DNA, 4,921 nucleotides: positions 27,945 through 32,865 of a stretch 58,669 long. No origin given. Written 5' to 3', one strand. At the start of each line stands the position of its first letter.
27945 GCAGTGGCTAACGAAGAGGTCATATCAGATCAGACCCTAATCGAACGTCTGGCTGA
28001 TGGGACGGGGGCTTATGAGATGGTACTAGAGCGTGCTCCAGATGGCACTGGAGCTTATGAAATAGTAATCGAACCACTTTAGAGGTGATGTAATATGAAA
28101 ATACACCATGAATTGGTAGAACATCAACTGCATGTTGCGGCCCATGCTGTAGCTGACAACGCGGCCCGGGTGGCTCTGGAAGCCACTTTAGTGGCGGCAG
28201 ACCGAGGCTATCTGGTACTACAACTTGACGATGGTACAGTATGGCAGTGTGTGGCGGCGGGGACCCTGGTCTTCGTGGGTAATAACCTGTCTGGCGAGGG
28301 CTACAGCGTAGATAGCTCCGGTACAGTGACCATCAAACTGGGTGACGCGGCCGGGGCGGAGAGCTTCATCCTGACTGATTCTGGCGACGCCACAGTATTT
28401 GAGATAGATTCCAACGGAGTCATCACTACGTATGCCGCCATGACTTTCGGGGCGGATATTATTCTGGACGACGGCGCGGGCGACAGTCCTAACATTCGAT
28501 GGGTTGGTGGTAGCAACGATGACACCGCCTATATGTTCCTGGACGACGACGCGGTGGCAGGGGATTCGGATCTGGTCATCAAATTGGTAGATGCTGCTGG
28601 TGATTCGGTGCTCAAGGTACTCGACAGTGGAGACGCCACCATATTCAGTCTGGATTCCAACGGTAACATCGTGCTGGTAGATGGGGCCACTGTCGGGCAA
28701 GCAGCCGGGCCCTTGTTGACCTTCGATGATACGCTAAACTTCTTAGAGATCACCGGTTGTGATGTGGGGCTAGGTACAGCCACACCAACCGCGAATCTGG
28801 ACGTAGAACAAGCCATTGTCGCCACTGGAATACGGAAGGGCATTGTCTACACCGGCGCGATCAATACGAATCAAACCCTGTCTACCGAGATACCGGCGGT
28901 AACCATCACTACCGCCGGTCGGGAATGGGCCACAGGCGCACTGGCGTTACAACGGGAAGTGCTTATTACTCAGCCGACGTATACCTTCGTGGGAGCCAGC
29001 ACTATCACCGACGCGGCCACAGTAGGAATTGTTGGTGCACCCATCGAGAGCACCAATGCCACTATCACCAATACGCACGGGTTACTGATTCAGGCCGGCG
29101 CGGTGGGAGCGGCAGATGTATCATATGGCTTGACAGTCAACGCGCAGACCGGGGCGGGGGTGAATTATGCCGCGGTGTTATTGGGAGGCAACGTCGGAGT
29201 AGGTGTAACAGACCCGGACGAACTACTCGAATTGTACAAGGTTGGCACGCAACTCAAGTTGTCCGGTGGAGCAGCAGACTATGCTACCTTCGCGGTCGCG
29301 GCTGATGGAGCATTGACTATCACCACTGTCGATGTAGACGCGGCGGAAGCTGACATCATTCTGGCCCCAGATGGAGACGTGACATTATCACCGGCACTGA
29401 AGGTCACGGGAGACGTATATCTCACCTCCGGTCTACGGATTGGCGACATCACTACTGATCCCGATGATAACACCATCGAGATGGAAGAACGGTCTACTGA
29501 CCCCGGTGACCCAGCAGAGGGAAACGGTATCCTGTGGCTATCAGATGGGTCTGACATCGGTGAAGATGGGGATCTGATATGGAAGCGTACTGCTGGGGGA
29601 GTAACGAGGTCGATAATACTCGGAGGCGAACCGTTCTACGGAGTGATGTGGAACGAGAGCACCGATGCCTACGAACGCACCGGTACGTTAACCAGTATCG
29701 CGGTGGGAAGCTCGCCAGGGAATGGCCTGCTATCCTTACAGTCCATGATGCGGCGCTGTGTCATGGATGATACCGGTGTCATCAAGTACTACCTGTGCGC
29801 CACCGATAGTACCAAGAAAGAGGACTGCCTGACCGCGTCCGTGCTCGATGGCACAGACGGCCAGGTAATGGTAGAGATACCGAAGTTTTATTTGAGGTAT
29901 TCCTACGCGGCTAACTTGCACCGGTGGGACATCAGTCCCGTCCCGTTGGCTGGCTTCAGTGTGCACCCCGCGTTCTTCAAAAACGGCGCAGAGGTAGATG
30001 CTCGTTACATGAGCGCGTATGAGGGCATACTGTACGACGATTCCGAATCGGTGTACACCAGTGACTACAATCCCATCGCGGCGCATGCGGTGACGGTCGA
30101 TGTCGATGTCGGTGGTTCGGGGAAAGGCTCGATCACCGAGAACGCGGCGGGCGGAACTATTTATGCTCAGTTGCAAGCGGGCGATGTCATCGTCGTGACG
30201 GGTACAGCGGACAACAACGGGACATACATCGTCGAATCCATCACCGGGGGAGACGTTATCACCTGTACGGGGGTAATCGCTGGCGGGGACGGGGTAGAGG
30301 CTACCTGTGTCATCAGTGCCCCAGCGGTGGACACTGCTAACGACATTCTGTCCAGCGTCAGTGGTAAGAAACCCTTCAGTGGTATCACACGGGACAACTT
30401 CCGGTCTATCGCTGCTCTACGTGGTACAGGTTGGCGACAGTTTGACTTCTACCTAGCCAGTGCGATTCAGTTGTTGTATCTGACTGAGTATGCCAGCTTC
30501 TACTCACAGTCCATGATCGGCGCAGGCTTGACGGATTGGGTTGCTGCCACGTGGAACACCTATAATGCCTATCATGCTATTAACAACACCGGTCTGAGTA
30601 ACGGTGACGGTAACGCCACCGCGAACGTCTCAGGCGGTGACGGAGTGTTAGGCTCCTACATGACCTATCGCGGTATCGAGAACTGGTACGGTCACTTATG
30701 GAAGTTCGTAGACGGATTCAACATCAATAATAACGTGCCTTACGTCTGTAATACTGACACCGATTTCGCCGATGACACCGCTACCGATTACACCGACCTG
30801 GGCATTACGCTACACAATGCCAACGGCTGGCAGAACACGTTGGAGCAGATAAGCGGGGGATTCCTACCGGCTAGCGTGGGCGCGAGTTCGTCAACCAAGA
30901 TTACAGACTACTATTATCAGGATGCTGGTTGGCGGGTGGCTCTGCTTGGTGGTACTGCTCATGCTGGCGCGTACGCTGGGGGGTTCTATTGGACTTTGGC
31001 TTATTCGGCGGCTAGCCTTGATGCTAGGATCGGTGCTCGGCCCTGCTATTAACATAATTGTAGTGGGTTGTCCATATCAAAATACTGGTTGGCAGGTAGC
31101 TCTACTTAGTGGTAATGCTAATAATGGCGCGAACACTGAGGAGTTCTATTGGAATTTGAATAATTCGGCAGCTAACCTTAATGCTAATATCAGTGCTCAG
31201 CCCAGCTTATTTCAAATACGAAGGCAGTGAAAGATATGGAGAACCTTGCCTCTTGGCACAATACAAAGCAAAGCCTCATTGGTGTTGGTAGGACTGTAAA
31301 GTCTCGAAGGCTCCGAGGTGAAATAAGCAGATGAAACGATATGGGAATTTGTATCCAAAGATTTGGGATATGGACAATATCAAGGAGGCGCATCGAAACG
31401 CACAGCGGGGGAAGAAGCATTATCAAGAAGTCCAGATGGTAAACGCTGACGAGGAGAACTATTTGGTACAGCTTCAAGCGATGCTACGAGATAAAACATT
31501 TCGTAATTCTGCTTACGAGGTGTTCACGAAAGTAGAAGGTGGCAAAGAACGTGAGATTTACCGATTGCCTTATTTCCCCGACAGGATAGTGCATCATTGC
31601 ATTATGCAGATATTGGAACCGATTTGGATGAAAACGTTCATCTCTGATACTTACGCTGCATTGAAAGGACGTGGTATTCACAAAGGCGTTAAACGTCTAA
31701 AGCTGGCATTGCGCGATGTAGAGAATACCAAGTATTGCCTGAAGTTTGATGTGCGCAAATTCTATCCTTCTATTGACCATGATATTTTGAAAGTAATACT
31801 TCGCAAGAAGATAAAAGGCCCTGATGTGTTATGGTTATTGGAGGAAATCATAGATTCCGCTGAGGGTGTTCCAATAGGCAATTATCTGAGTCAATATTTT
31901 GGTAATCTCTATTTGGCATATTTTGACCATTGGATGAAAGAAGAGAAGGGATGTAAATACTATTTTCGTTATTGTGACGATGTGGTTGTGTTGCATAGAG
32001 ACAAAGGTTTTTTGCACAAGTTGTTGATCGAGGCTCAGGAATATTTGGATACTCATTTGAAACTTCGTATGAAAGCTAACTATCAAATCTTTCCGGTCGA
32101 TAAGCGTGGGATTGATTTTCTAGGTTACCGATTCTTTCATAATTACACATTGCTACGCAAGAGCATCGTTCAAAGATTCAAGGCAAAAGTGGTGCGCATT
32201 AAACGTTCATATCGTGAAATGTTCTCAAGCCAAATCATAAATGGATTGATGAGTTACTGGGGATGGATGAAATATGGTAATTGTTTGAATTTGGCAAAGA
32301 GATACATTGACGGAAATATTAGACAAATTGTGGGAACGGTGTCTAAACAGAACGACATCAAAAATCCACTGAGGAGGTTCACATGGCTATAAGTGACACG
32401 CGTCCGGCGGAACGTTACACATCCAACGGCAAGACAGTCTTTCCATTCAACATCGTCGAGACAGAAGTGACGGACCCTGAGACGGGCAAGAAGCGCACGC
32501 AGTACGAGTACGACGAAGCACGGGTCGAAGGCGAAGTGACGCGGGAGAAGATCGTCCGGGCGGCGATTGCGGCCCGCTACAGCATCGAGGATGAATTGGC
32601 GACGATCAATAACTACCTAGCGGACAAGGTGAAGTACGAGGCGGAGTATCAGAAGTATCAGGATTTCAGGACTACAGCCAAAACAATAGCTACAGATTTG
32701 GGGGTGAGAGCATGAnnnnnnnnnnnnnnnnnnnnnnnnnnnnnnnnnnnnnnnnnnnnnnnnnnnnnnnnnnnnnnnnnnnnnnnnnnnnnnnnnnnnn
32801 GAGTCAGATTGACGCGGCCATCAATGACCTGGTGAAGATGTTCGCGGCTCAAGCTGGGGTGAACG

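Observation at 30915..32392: Diversity-generating retroelement diversifying the C-terminus of the 985-aa tail fiber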

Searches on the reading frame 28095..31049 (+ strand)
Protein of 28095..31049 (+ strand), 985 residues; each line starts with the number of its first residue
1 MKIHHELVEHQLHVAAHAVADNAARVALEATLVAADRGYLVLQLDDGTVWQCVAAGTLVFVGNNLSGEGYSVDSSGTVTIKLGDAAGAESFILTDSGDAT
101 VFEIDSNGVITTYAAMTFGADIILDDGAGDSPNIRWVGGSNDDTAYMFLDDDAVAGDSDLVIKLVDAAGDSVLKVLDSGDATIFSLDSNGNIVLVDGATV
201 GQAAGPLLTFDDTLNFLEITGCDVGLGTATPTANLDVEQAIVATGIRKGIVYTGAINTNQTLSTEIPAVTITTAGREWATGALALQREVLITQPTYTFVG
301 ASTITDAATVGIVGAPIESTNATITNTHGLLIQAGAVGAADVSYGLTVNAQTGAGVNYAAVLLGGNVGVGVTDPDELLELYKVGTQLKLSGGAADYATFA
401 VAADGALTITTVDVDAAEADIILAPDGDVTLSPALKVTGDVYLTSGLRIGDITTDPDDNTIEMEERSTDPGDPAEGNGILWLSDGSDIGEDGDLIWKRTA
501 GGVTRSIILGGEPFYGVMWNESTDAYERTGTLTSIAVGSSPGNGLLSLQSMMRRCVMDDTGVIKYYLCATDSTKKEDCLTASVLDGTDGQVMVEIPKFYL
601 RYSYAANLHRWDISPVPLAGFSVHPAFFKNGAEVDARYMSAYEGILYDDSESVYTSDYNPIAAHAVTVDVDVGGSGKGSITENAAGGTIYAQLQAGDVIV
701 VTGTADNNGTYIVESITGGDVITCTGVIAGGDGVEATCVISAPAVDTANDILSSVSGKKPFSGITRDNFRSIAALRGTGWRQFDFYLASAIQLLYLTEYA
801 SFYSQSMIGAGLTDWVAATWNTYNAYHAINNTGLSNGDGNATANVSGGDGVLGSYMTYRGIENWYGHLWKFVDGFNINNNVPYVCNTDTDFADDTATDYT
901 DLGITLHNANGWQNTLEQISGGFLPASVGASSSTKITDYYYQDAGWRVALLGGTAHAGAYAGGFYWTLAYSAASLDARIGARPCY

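Call 5: search_protein_families(library=pfam, proteins=[window:28095-31049:+], max_evalue=0.01)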
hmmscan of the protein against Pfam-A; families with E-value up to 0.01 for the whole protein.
window:28095-31049:+ (985 aa): 0 families

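Call 18: search_protein_families(library=ncbifam, proteins=[window:28095-31049:+], max_evalue=0.01)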
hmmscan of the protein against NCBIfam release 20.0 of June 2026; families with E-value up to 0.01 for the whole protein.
window:28095-31049:+ (985 aa): 0 families

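Call 38: search_protein_families(library=phrogs, proteins=[window:28095-31049:+], max_evalue=0.001)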
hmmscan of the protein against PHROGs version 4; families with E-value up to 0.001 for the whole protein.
window:28095-31049:+ (985 aa): 2 families
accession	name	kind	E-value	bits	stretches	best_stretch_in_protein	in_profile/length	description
phrog_5302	-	tail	1.5e-88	298.7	1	505-985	146-542/548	tail protein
phrog_2889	-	unknown function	1.5e-06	28.3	0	590-657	88-142/418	-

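Call 50: list_cluster_members(proteins=[window:28095-31049:+, window:31331-32389:+, window:32383-32712:+])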
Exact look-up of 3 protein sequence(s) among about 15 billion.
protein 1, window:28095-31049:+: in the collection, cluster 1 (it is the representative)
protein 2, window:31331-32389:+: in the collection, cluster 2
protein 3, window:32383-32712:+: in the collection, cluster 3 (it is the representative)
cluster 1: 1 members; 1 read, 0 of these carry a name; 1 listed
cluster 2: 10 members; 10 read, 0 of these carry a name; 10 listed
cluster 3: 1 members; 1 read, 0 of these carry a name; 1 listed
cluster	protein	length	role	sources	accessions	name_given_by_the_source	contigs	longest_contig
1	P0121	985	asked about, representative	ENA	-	-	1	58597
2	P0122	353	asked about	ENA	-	-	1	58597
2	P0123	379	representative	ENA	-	-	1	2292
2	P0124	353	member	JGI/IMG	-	-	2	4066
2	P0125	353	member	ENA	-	-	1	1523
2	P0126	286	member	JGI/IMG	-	-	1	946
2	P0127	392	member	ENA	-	-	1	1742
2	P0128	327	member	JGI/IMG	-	-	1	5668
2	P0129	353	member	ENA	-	-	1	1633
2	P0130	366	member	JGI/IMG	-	-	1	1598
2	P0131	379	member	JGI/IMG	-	-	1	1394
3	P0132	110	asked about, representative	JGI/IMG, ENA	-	-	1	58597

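Call 76: find_encoding_contigs(protein=P0123, flank=3000, max_places=4)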
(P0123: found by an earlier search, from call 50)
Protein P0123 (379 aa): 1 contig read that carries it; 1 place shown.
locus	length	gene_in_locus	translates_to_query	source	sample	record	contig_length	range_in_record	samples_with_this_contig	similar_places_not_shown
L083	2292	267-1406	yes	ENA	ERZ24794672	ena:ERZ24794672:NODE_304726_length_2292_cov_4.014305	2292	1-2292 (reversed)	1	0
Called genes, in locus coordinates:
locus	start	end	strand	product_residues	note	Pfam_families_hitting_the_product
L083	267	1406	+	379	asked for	PF00078:RVT_1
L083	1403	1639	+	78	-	-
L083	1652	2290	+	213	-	?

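Call 77: find_encoding_contigs(protein=P0127, flank=3000, max_places=4)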
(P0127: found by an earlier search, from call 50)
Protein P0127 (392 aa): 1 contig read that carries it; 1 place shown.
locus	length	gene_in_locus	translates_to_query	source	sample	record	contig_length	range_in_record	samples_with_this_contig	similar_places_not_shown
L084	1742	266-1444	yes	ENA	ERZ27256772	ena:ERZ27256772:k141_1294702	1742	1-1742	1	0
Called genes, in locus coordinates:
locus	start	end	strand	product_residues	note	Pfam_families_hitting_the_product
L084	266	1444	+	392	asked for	PF00078:RVT_1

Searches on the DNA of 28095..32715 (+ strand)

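Call 10: search_dna_similar(query=window:28095-32715:+, collection=phages, mode=distant, max_rows=20)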
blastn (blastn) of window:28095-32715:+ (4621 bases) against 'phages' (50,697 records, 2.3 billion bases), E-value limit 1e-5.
Records with a match: 9; places in all: 9; records where one place covers at least 80% of the query: 0.
Best place of each record, by identity: 80-90% 1; 60-80% 8.
By first word of the organism name: uncultured 6; Psychrobacillus 1; Methanosarcina 1; Bacteroides 1.
By host as written in the record: - 6; Psychrobacillus psychrodurans 1; Methanosarcina sp. 1; Bacteroides caecimuris 1.
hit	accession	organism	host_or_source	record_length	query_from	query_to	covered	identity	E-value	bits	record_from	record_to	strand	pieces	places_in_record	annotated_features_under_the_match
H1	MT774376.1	uncultured phage cr55_1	human feces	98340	3621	4073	10%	66.5%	6e-24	120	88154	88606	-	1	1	retron-type RNA-directed DNA polymerase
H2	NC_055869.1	uncultured phage cr55_1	human feces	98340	3621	4073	10%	66.5%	6e-24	120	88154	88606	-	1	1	Reverse transcriptase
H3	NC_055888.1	uncultured phage cr52_1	human feces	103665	3474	3871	9%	69.5%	1e-27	133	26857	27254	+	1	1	Reverse transcriptase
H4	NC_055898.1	uncultured phage cr115_1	human feces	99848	3462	3853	8%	69.0%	1e-27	132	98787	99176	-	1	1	Reverse transcriptase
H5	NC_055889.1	uncultured phage cr53_1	human feces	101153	3462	3853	8%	68.5%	5e-25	123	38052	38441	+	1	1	Reverse transcriptase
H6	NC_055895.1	uncultured phage cr7_1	human feces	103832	3635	3868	5%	69.9%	3e-16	96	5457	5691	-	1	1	Reverse transcriptase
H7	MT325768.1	Psychrobacillus phage Perkons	Psychrobacillus psychrodurans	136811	3777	3922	3%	76.7%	3e-21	111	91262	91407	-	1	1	reverse transcriptase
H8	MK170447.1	Methanosarcina virus MetMV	Methanosarcina sp.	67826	1663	1793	3%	72.5%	2e-10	75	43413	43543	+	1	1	hypothetical protein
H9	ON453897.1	Bacteroides phage Versailles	Bacteroides caecimuris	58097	3769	3850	2%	82.9%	1e-13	86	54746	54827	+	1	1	reverse transcriptase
